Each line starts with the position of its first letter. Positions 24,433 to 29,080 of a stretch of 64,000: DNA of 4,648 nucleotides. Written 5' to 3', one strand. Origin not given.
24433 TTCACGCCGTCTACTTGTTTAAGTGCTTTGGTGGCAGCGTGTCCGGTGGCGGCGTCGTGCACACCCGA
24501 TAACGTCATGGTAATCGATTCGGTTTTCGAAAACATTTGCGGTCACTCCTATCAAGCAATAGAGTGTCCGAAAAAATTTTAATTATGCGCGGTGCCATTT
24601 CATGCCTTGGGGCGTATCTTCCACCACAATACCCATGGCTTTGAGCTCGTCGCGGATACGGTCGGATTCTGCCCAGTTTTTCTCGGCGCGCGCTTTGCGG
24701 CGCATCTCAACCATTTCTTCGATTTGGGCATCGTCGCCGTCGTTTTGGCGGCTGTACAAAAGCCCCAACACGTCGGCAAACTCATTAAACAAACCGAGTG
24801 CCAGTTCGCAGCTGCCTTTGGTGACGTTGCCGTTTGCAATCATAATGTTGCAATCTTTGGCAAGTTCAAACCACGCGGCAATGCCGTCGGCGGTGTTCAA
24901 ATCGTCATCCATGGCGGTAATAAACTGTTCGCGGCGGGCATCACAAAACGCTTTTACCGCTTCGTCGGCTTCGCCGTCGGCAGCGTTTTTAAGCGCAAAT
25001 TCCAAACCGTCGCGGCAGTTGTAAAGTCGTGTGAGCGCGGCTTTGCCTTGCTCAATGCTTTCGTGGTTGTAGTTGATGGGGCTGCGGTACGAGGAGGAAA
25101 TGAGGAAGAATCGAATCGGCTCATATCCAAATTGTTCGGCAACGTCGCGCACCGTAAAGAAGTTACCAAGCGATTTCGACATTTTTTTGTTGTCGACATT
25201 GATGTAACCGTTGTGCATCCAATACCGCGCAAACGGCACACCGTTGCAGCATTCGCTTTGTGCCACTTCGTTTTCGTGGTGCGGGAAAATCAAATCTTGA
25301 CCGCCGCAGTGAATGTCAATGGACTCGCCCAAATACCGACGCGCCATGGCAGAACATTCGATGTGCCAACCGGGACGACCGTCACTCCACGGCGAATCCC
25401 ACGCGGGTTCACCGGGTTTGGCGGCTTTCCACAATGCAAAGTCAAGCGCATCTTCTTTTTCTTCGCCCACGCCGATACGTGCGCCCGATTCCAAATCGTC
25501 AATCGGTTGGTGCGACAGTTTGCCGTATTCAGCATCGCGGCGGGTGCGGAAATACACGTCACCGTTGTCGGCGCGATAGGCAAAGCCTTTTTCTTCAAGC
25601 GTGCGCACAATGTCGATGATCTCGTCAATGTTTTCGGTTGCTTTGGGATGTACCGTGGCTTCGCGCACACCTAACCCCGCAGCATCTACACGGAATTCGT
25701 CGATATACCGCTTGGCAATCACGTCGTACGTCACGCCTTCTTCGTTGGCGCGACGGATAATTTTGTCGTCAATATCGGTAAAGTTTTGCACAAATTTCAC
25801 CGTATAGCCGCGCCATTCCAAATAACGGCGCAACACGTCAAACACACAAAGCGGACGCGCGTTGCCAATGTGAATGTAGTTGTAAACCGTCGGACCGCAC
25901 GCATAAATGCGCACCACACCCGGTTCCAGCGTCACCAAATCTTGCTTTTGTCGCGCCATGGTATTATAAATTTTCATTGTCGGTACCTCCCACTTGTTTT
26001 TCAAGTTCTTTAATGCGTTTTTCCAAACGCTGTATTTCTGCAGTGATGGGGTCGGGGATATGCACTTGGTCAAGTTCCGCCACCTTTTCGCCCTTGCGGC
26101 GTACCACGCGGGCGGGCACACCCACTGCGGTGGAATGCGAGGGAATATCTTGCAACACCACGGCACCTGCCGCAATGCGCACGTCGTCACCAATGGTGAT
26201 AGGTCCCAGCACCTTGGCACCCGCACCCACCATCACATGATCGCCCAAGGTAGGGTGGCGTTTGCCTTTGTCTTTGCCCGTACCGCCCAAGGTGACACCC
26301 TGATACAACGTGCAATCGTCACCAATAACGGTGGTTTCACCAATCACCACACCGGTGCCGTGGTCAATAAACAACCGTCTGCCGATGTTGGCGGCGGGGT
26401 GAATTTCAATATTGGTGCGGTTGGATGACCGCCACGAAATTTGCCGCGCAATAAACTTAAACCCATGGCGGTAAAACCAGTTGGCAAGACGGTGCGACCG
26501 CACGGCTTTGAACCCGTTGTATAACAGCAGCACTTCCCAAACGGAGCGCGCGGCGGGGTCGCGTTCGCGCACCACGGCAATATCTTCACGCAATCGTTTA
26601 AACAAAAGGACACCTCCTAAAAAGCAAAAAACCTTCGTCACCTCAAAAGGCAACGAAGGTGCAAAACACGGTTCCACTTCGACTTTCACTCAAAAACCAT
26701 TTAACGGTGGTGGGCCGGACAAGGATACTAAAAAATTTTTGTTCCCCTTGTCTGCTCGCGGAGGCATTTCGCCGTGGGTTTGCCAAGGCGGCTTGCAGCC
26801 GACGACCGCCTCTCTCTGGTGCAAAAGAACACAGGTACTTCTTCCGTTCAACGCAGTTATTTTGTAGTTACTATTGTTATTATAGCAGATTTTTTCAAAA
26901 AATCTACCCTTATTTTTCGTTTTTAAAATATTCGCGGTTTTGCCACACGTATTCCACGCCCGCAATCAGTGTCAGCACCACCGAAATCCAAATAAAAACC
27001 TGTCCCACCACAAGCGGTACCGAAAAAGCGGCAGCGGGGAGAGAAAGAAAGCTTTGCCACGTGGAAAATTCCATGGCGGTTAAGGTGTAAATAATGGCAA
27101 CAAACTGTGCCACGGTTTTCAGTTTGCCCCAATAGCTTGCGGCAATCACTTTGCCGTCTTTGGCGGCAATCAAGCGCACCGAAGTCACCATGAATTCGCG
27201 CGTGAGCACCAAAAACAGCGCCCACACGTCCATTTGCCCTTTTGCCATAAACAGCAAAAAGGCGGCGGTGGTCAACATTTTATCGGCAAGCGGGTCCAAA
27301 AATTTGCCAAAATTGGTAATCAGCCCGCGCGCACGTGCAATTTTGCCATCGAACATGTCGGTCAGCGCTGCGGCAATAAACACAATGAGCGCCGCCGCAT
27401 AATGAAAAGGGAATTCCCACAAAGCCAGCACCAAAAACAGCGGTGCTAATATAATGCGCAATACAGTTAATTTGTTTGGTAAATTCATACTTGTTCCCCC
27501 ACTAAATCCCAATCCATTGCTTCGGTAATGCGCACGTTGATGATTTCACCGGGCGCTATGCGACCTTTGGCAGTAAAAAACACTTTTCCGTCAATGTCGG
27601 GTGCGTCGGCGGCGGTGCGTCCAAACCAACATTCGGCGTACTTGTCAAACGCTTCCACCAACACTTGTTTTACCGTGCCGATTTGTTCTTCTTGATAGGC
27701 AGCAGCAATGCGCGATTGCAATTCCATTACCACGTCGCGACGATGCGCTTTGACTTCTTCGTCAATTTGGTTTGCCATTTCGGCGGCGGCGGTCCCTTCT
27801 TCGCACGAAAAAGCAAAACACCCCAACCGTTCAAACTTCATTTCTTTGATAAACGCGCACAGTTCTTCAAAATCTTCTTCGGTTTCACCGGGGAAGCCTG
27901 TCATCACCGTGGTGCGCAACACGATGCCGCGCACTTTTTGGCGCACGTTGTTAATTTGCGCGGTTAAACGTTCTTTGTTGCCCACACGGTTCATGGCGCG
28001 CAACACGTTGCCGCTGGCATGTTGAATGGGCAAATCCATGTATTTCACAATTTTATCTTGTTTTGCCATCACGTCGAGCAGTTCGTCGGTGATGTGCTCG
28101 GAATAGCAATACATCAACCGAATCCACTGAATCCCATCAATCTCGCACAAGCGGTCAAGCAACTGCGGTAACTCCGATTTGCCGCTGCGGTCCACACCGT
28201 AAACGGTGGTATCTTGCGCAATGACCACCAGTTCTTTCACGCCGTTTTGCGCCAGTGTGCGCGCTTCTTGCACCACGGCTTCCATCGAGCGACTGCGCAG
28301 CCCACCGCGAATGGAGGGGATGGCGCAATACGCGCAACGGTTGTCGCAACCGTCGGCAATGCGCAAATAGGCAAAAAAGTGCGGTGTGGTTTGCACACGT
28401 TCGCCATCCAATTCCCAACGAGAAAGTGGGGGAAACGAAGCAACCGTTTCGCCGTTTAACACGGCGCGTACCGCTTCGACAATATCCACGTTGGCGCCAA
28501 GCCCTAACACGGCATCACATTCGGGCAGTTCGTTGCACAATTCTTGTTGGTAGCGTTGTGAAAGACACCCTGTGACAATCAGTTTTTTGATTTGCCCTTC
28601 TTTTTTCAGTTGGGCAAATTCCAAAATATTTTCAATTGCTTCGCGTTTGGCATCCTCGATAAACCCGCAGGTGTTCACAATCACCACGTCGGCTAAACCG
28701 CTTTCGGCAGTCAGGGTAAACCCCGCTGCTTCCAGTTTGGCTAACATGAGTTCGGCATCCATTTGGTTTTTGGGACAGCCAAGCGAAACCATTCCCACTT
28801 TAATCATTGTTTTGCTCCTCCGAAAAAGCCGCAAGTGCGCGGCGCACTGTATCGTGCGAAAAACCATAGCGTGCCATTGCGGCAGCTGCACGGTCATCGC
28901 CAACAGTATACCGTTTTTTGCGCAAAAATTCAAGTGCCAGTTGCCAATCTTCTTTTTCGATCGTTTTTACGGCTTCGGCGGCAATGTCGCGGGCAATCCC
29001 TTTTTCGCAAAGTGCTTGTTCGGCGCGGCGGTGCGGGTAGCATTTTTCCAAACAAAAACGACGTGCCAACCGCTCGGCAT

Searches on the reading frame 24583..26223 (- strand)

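Call 31: search_protein_families(library=ncbifam, proteins=[window:24583-26223:-], max_evalue=0.00001)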
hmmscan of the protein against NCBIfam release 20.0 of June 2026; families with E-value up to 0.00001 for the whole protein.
window:24583-26223:- (546 aa): 14 families
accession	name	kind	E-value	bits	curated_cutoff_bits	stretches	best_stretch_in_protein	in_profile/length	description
TIGR00435.1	cysS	equivalog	8.5e-167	555.9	340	1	83-545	1-465/466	cysteine--tRNA ligase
NF011108.0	PRK14536.1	equivalog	4.5e-112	375.3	780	1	83-545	3-489/490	cysteine--tRNA ligase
TIGR03447.1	mycothiol_MshC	equivalog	3.9e-81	273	485.1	1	80-458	15-385/411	cysteine--1-D-myo-inosityl 2-amino-2-deoxy-alpha-D-glucopyranoside ligase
NF011107.0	PRK14534.1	equivalog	3e-69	234.3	744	1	83-545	3-480/481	cysteine--tRNA ligase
TIGR00398.1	metG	equivalog_domain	1.2e-15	57.2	336.35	2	332-378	312-358/530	methionine--tRNA ligase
NF008957.0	PRK12300.1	subfamily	6.8e-13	47.5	677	1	335-438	614-718/946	leucine--tRNA ligase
NF008900.0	PRK12267.1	equivalog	3.3e-12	45.7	598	1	329-376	281-328/648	methionine--tRNA ligase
NF009687.0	PRK13208.1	equivalog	1e-11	43.8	738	1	327-407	514-594/801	valine--tRNA ligase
TIGR00395.1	leuS_arch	equivalog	2.7e-11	42.2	648.5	1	333-457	606-734/938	leucine--tRNA ligase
TIGR00422.1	valS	equivalog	3.2e-11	42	612.1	1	307-417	485-594/863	valine--tRNA ligase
NF001100.0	PRK00133.1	equivalog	5.5e-10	38.4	587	0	336-387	319-372/676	methionine--tRNA ligase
NF004349.1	PRK05729.1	equivalog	2.5e-09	35.9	704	1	321-438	490-608/860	valine--tRNA ligase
TIGR00392.1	ileS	equivalog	5.8e-08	31.4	621.4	1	327-402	591-666/861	isoleucine--tRNA ligase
NF000540.1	alt_ValS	exception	6.7e-08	30.9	900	1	302-428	528-652/827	valine--tRNA ligase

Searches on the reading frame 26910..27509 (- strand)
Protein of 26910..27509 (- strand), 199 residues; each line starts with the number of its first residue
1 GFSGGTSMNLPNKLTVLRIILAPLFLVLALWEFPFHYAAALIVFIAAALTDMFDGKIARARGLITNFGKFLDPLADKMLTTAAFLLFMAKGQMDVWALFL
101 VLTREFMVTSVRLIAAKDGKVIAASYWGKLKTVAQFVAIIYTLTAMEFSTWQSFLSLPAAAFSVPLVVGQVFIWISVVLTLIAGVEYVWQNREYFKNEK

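Call 31: search_protein_families(library=ncbifam, proteins=[window:26910-27509:-], max_evalue=0.00001)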
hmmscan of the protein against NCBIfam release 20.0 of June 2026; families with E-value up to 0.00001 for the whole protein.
window:26910-27509:- (199 aa): 7 families
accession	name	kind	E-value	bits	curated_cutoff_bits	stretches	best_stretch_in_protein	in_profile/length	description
TIGR00560.1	pgsA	equivalog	2.5e-42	145.4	109.1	1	8-196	1-181/183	CDP-diacylglycerol--glycerol-3-phosphate 3-phosphatidyltransferase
NF053678.1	ClpnSynClsA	equivalog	1.9e-21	77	240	1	8-193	3-177/180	cardiolipin synthase ClsA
NF008090.0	PRK10832.1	equivalog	1.4e-20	74.2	304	1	8-147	3-146/182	CDP-diacylglycerol--glycerol-3-phosphate 3-phosphatidyltransferase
NF040950.1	archin_ph_syn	equivalog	2.6e-13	50.3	180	1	11-120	26-135/191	archaetidylinositol phosphate synthase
NF045883.1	PIPSynth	equivalog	2.8e-07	30.4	170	1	11-109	25-123/197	phosphatidylinositol phosphate synthase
TIGR00473.1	pssA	equivalog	6.3e-06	26.4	107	1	28-90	13-75/153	CDP-diacylglycerol--serine O-phosphatidyltransferase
NF041135.1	IPPtranDIPPsyn_Thcocales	equivalog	7.4e-06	25.2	580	1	11-97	252-333/419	bifunctional L-myo-inositol-1-phosphate cytidylyltransferase/CDP-L-myo-inositol myo-inositolphosphotransferase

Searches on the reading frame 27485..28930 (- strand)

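Call 31: search_protein_families(library=ncbifam, proteins=[window:27485-28930:-], max_evalue=0.00001)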
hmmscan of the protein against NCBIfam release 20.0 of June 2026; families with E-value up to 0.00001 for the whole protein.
window:27485-28930:- (481 aa): 16 families
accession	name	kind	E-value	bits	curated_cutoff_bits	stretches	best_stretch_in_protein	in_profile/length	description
TIGR01125.1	TIGR01125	equivalog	2.5e-148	494.7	356.95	1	44-478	1-432/432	30S ribosomal protein S12 methylthiotransferase RimO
TIGR00089.1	TIGR00089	subfamily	8.2e-124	413.7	251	1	44-478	1-429/429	MiaB/RimO family radical SAM methylthiotransferase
TIGR01574.1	miaB-methiolase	equivalog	1.7e-85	287.7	355.3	1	49-480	6-436/437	tRNA (N6-isopentenyl adenosine(37)-C2)-methylthiotransferase MiaB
TIGR01579.1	MiaB-like-C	equivalog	1e-78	265.5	357.05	1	48-430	2-384/416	tRNA (N(6)-L-threonylcarbamoyladenosine(37)-C(2))-methylthiotransferase MtaB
TIGR01578.1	MiaB-like-B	hypoth_equivalog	3.7e-68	230.2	314.7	1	47-479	4-419/421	tRNA (N(6)-L-threonylcarbamoyladenosine(37)-C(2))-methylthiotransferase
NF010916.0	PRK14336.1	equivalog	6.6e-61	206.3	606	1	47-479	6-411/418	tRNA (N6-isopentenyl adenosine(37)-C2)-methylthiotransferase MiaB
TIGR04014.1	B12_SAM_MJ_0865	equivalog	1.9e-20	73.1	360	1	188-389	162-358/434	methyl-coenzyme M reductase glutamine C-methyltransferase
TIGR04479.1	bcpD_PhpK_rSAM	subfamily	2.1e-18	66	600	1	185-366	240-411/504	PhpK family radical SAM P-methyltransferase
TIGR04013.1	B12_SAM_MJ_1487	hypoth_equivalog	3.7e-17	62.2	251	1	183-364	148-333/382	TIGR04013 family B12-binding domain/radical SAM domain-containing protein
NF038361.1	rSAM_Sden_1168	equivalog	3.2e-11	42.5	575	1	191-377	287-464/560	Sden_1168 family B12-binding radical SAM P-methyltransferase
TIGR04072.2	rSAM_ladder_B12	equivalog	8.5e-09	34.5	360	1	193-436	187-416/443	lipid biosynthesis B12-binding/radical SAM protein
TIGR03471.1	HpnJ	equivalog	2.6e-08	33.2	577.6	1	188-381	199-382/472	hopanoid biosynthesis associated radical SAM protein HpnJ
TIGR03904.1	SAM_YgiQ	equivalog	2.7e-06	26.2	462.35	0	190-228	298-337/558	YgiQ family radical SAM protein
NF004567.0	PRK05904.1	equivalog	4e-06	26.3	355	1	254-402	75-220/353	coproporphyrinogen III oxidase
NF045585.1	rSAM_slr0320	equivalog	4.6e-06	25.4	775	1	185-330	234-372/511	photosystem II high light acclimation radical SAM protein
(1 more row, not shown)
